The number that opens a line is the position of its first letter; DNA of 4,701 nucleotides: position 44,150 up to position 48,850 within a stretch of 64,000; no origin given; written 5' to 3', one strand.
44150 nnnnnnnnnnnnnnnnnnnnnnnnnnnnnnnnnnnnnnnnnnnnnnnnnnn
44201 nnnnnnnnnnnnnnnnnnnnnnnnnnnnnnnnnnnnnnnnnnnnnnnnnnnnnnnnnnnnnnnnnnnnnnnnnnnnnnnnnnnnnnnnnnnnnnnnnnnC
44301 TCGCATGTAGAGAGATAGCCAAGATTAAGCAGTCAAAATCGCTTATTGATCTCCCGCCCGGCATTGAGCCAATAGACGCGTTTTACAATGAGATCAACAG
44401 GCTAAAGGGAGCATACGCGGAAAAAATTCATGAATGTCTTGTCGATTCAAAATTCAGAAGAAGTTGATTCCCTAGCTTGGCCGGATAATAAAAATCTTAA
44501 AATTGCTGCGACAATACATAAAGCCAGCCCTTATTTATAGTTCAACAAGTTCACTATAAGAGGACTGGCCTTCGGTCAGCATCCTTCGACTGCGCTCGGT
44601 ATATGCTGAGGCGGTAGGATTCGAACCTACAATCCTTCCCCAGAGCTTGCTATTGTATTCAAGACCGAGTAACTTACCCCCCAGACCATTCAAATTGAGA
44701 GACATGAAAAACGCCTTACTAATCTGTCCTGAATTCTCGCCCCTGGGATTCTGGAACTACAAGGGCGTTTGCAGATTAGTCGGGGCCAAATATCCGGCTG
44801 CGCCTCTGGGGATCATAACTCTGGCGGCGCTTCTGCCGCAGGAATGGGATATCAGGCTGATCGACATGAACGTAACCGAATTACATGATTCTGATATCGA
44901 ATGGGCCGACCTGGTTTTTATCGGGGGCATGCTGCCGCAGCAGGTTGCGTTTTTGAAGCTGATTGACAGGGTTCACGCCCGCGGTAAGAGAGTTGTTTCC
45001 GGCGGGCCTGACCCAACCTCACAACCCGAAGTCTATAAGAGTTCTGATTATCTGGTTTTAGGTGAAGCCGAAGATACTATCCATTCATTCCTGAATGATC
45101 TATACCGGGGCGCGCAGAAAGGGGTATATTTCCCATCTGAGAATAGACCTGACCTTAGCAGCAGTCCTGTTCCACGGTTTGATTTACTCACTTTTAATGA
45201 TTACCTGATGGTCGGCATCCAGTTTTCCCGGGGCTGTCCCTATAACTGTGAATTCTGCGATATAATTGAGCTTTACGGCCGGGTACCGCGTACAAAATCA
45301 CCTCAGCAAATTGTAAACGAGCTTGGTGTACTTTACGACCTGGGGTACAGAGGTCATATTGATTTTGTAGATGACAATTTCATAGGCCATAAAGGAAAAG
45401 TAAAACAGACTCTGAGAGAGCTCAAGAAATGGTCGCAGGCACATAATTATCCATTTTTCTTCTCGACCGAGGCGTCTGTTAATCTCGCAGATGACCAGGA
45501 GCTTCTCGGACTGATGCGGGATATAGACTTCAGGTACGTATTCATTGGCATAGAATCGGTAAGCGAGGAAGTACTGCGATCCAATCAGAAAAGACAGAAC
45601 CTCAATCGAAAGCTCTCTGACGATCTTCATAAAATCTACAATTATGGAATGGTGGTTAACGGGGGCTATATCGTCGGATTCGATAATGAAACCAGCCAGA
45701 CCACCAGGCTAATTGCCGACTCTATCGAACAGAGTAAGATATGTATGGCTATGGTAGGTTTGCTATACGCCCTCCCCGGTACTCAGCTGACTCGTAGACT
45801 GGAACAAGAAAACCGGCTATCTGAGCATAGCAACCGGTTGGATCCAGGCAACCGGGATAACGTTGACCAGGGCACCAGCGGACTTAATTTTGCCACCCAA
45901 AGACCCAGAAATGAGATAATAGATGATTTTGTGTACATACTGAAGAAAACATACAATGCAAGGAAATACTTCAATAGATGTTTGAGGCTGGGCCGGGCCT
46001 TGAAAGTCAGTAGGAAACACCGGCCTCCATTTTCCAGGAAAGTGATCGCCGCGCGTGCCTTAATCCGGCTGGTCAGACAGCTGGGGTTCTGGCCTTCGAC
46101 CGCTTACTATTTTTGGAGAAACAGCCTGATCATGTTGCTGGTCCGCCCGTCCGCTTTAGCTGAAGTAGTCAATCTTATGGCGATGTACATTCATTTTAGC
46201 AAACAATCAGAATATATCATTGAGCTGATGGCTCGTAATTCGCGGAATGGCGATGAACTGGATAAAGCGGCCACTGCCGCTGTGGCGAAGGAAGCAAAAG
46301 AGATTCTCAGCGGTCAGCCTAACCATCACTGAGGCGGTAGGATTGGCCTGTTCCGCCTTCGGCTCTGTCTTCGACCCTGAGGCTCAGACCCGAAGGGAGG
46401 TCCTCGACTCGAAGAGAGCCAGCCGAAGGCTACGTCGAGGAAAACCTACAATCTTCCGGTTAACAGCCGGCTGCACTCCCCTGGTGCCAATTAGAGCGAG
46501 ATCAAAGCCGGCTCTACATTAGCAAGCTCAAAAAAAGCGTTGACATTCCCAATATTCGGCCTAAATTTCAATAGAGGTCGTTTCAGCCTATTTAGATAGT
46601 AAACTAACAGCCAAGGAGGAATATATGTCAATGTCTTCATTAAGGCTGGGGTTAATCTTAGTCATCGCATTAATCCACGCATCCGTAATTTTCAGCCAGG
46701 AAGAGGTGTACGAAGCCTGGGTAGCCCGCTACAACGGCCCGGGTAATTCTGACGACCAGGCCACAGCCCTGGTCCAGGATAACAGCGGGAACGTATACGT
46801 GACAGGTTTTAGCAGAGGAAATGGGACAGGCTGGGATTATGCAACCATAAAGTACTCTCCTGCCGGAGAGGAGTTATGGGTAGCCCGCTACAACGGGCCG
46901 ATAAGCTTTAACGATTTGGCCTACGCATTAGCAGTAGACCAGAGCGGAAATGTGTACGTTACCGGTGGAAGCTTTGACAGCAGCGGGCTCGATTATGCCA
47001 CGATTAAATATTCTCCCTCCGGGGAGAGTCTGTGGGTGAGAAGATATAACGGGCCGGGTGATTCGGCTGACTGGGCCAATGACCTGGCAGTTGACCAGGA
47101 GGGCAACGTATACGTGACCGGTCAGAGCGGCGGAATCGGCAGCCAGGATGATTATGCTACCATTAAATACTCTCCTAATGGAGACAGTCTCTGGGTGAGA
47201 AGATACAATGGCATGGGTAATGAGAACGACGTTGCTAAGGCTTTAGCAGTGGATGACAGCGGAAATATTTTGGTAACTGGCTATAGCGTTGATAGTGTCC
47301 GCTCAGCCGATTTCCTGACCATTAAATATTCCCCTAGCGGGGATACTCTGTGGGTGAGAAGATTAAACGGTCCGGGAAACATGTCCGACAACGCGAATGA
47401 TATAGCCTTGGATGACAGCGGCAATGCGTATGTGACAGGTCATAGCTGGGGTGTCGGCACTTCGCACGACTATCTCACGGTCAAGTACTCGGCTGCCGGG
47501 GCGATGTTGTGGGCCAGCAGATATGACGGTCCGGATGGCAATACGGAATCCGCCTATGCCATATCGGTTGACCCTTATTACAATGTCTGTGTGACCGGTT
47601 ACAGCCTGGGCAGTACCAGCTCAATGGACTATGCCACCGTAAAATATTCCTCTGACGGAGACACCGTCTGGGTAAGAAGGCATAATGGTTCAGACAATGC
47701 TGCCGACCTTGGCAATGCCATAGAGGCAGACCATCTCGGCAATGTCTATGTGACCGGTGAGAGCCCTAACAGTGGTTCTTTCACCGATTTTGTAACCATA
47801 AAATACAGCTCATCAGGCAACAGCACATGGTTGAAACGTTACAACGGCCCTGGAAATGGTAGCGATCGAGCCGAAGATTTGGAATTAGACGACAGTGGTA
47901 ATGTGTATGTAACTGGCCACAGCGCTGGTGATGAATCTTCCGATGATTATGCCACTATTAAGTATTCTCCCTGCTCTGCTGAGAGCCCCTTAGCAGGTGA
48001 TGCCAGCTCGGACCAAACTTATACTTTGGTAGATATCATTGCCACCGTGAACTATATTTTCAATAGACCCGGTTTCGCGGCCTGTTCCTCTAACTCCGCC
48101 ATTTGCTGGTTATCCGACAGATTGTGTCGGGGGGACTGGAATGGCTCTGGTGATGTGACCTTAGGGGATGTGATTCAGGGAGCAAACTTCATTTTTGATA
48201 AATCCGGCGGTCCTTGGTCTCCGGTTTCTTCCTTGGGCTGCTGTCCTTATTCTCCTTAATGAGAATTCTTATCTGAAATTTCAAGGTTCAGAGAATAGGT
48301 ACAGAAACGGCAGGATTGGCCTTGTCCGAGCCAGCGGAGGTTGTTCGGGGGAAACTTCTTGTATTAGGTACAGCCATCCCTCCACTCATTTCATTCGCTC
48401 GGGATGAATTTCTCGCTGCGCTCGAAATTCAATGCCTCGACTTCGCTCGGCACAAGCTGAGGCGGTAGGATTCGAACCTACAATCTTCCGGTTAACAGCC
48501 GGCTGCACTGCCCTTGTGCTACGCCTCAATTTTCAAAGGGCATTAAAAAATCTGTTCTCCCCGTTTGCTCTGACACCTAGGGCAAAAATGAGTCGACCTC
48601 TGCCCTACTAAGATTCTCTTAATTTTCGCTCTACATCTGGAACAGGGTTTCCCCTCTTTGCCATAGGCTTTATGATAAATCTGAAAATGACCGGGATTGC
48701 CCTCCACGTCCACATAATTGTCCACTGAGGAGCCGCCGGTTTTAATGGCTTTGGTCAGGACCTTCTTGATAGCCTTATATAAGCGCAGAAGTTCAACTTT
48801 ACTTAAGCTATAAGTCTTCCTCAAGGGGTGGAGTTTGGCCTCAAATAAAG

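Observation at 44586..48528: Tandem array of tRNA-Asn 3'-end direct repeats marks serial island insertions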

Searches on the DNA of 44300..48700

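Call 89: search_rna_families(source=window, start=44300, end=48700, threshold=evalue, max_evalue=1)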
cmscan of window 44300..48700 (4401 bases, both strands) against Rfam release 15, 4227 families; matches with E-value up to 1: 1.
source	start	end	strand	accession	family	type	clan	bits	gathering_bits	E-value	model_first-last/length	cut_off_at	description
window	48457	48528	-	RF00005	tRNA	Gene; tRNA;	CL00001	65.4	29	3.9e-13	1-71/71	no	tRNA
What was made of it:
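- Checked: It remains the only hit at E<=1 in 44300-48700 (call 89).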

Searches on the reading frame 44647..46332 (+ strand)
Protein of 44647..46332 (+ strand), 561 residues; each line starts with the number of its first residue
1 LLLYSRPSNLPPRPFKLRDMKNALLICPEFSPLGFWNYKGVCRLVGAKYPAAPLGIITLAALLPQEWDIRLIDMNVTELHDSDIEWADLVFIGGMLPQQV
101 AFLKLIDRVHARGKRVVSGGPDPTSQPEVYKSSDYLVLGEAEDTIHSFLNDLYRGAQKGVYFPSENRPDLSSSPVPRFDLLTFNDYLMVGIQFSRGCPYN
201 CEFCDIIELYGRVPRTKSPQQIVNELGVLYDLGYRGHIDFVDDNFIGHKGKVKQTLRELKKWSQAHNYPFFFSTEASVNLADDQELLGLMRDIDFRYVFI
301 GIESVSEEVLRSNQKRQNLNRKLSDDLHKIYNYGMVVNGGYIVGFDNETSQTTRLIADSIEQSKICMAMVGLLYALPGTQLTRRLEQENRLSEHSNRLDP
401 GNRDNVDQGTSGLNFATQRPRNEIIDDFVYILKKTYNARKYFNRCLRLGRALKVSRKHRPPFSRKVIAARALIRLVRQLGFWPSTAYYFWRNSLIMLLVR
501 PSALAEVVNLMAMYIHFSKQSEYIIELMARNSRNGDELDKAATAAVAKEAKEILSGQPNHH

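Call 6: search_protein_families(library=pfam, proteins=[window:44647-46332:+])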
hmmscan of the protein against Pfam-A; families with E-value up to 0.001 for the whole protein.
window:44647-46332:+ (561 aa): 2 families
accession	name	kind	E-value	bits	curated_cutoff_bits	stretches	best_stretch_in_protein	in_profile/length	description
PF13282.11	DUF4070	-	9.1e-24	84.6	22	1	379-523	1-137/144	Domain of unknown function (DUF4070)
PF04055.27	Radical_SAM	-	1.6e-15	58.1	29.5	1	191-353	1-159/166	Radical SAM superfamily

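Call 28: search_protein_families(library=padloc, proteins=[window:44704-46332:+], max_evalue=0.01)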
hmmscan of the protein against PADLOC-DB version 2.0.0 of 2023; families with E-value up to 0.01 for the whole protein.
window:44704-46332:+ (542 aa): 1 family
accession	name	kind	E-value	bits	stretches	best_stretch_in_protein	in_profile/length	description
PDLC04689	PDC-M51A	-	9.3e-08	29.3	1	56-365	60-373/420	-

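Call 29: search_protein_families(library=ncbifam, proteins=[window:44704-46332:+], max_evalue=0.01)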
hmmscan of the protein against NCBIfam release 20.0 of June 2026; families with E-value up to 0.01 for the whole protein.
window:44704-46332:+ (542 aa): 22 families
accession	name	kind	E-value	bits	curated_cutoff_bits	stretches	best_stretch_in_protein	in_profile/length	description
TIGR04013.1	B12_SAM_MJ_1487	hypoth_equivalog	2.4e-24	85.9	251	1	73-366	49-357/382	TIGR04013 family B12-binding domain/radical SAM domain-containing protein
TIGR04479.1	bcpD_PhpK_rSAM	subfamily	1.6e-21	76.3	600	1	169-345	241-410/504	PhpK family radical SAM P-methyltransferase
TIGR04014.1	B12_SAM_MJ_0865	equivalog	8.6e-19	67.6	360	1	83-368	57-360/434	methyl-coenzyme M reductase glutamine C-methyltransferase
TIGR04072.2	rSAM_ladder_B12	equivalog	4.5e-18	65.1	360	1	89-381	92-387/443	lipid biosynthesis B12-binding/radical SAM protein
TIGR04367.1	HpnR_B12_rSAM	equivalog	3.5e-17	62.1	650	1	171-329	188-338/490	hopanoid C-3 methylase HpnR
TIGR03471.1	HpnJ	equivalog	1.3e-16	60.5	577.6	1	170-378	198-399/472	hopanoid biosynthesis associated radical SAM protein HpnJ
NF050148.1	rSAM_ApyD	equivalog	6.3e-15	54.6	750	1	150-365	178-392/645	RiPP biosynthesis radical SAM protein ApyD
NF045585.1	rSAM_slr0320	equivalog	1.5e-13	50.1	775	1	165-306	231-370/511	photosystem II high light acclimation radical SAM protein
TIGR02026.1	BchE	equivalog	3.4e-12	46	481.35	1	170-334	195-355/497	magnesium-protoporphyrin IX monomethyl ester anaerobic oxidative cyclase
NF040542.1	rSAM_RCCLKC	equivalog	1.1e-11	44.5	450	1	146-323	157-329/423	arsinothricin biosynthesis radical SAM protein ArsL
NF038361.1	rSAM_Sden_1168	equivalog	1.2e-08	33.9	575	1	171-365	284-472/560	Sden_1168 family B12-binding radical SAM P-methyltransferase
TIGR03975.1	rSAM_ocin_1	subfamily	4.1e-08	32.2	281.85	1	163-296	253-383/606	RiPP maturation radical SAM C-methyltransferase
TIGR04385.1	B12_rSAM_cofa1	equivalog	8.5e-07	28.5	450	1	162-212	187-238/438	B12 lower ligand biosynthesis radical SAM protein BzaD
TIGR04295.1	B12_rSAM_oligo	hypoth_equivalog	2.3e-06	26.5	400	1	172-293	203-311/422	TIGR04295 family B12-binding domain-containing radical SAM protein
NF040546.1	rSAM_CUAEP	equivalog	3e-06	26.2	500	1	173-299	175-297/468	CUAEP/CCAEP-tail radical SAM (seleno)protein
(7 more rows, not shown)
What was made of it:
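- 44704..46332 (+): Cargo 2: a B12-binding/DUF4070 radical SAM protein (542 aa from the ATG at 44704). Its TGA stop (46330-46332) lies inside remnant c. Pfam and NCBIfam (calls 6, 29).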

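Call 41: find_homologous_proteins(query=window:44704-46332:+, max_evalue=1e-50)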
Query window:44704-46332:+ (542 aa): 7887 proteins with E <= 1e-50 among 8000 candidates; the best 120 are listed.
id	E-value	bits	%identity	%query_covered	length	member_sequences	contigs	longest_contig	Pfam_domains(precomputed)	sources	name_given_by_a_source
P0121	0.0e+0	1249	100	100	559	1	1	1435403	PF04055.28,PF13282.12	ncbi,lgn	-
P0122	0.0e+0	1066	85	99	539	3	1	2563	PF04055.28,PF13282.12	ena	-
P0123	0.0e+0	1016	80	99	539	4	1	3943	PF04055.28,PF13282.12,PF02310.25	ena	-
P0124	0.0e+0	1014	81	99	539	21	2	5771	PF04055.28,PF13282.12,PF02310.25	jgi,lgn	jgi:radical SAM superfamily enzyme YgiQ (UPF0313 family)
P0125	1.5e-294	996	80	96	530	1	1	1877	PF04055.28,PF13282.12,PF02310.25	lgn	-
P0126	1.1e-259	881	70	95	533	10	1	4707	PF04055.28,PF13282.12,PF02310.25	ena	-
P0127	4.6e-259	879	70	95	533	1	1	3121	PF04055.28,PF13282.12,PF02310.25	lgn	-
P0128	1.6e-256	870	70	95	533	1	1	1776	PF04055.28,PF13282.12,PF02310.25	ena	-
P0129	3.4e-256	869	69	95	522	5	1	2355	PF04055.28,PF13282.12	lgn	-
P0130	3.2e-255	866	70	95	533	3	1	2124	PF04055.28,PF13282.12,PF02310.25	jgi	jgi:radical SAM superfamily enzyme YgiQ (UPF0313 family)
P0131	5.9e-254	862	69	95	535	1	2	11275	PF04055.28,PF13282.12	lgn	-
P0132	1.3e-253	861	69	95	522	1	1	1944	PF04055.28,PF13282.12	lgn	-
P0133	4.8e-253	859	67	98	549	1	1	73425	PF04055.28,PF13282.12,PF02310.25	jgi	jgi:radical SAM superfamily enzyme YgiQ (UPF0313 family)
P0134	7.6e-253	858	68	95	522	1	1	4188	PF04055.28,PF13282.12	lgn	-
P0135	3.4e-252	856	68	97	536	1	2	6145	PF04055.28,PF13282.12,PF02310.25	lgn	-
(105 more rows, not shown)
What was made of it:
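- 44704..46332 (+): The family is conserved at 60-70% identity across phyla (call 41).
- rSAM belongs to a widely conserved family, which is unusual for island cargo (call 41).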

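Call 42: find_encoding_contigs(protein=P0124, flank=10000, max_places=6)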
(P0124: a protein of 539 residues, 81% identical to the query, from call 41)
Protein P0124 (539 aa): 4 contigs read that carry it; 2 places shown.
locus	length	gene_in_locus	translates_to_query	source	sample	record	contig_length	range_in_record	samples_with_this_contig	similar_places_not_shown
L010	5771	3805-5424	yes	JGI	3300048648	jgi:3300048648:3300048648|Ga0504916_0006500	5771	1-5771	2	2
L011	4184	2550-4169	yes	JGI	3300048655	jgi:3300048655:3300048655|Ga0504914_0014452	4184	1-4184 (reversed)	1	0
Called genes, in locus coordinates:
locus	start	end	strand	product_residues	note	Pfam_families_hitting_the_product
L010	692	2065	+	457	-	PF05496:RuvB_N, PF20720:nSTAND3 (faint), PF00004:AAA, PF07728:AAA_5 (faint), PF13173:AAA_14, PF16193:AAA_assoc_2, PF12002:MgsA_C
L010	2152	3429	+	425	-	-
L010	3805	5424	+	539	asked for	PF02310:B12-binding, PF04055:Radical_SAM, PF13282:DUF4070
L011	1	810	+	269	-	PF16193:AAA_assoc_2, PF12002:MgsA_C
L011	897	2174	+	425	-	-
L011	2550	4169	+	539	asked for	PF02310:B12-binding, PF04055:Radical_SAM, PF13282:DUF4070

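Call 43: find_encoding_contigs(protein=P0123, flank=10000, max_places=4)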
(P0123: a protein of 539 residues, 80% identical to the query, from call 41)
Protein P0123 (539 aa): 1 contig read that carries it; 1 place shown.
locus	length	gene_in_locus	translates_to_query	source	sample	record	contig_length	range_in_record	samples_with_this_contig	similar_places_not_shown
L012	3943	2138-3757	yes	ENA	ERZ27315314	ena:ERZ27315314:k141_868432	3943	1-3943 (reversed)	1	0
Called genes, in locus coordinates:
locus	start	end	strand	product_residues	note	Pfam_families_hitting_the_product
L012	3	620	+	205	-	?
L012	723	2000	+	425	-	-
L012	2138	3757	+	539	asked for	PF02310:B12-binding (weak), PF04055:Radical_SAM, PF13282:DUF4070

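Call 44: find_encoding_contigs(protein=P0122, flank=10000, max_places=4)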
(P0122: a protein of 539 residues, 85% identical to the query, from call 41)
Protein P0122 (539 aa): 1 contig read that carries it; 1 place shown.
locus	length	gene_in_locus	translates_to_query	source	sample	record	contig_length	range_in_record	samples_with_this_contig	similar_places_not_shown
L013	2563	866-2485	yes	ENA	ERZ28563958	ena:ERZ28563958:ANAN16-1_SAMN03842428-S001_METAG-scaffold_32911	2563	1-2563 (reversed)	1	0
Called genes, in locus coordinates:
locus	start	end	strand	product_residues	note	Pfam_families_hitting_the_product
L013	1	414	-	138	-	?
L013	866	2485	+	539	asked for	PF04055:Radical_SAM, PF13282:DUF4070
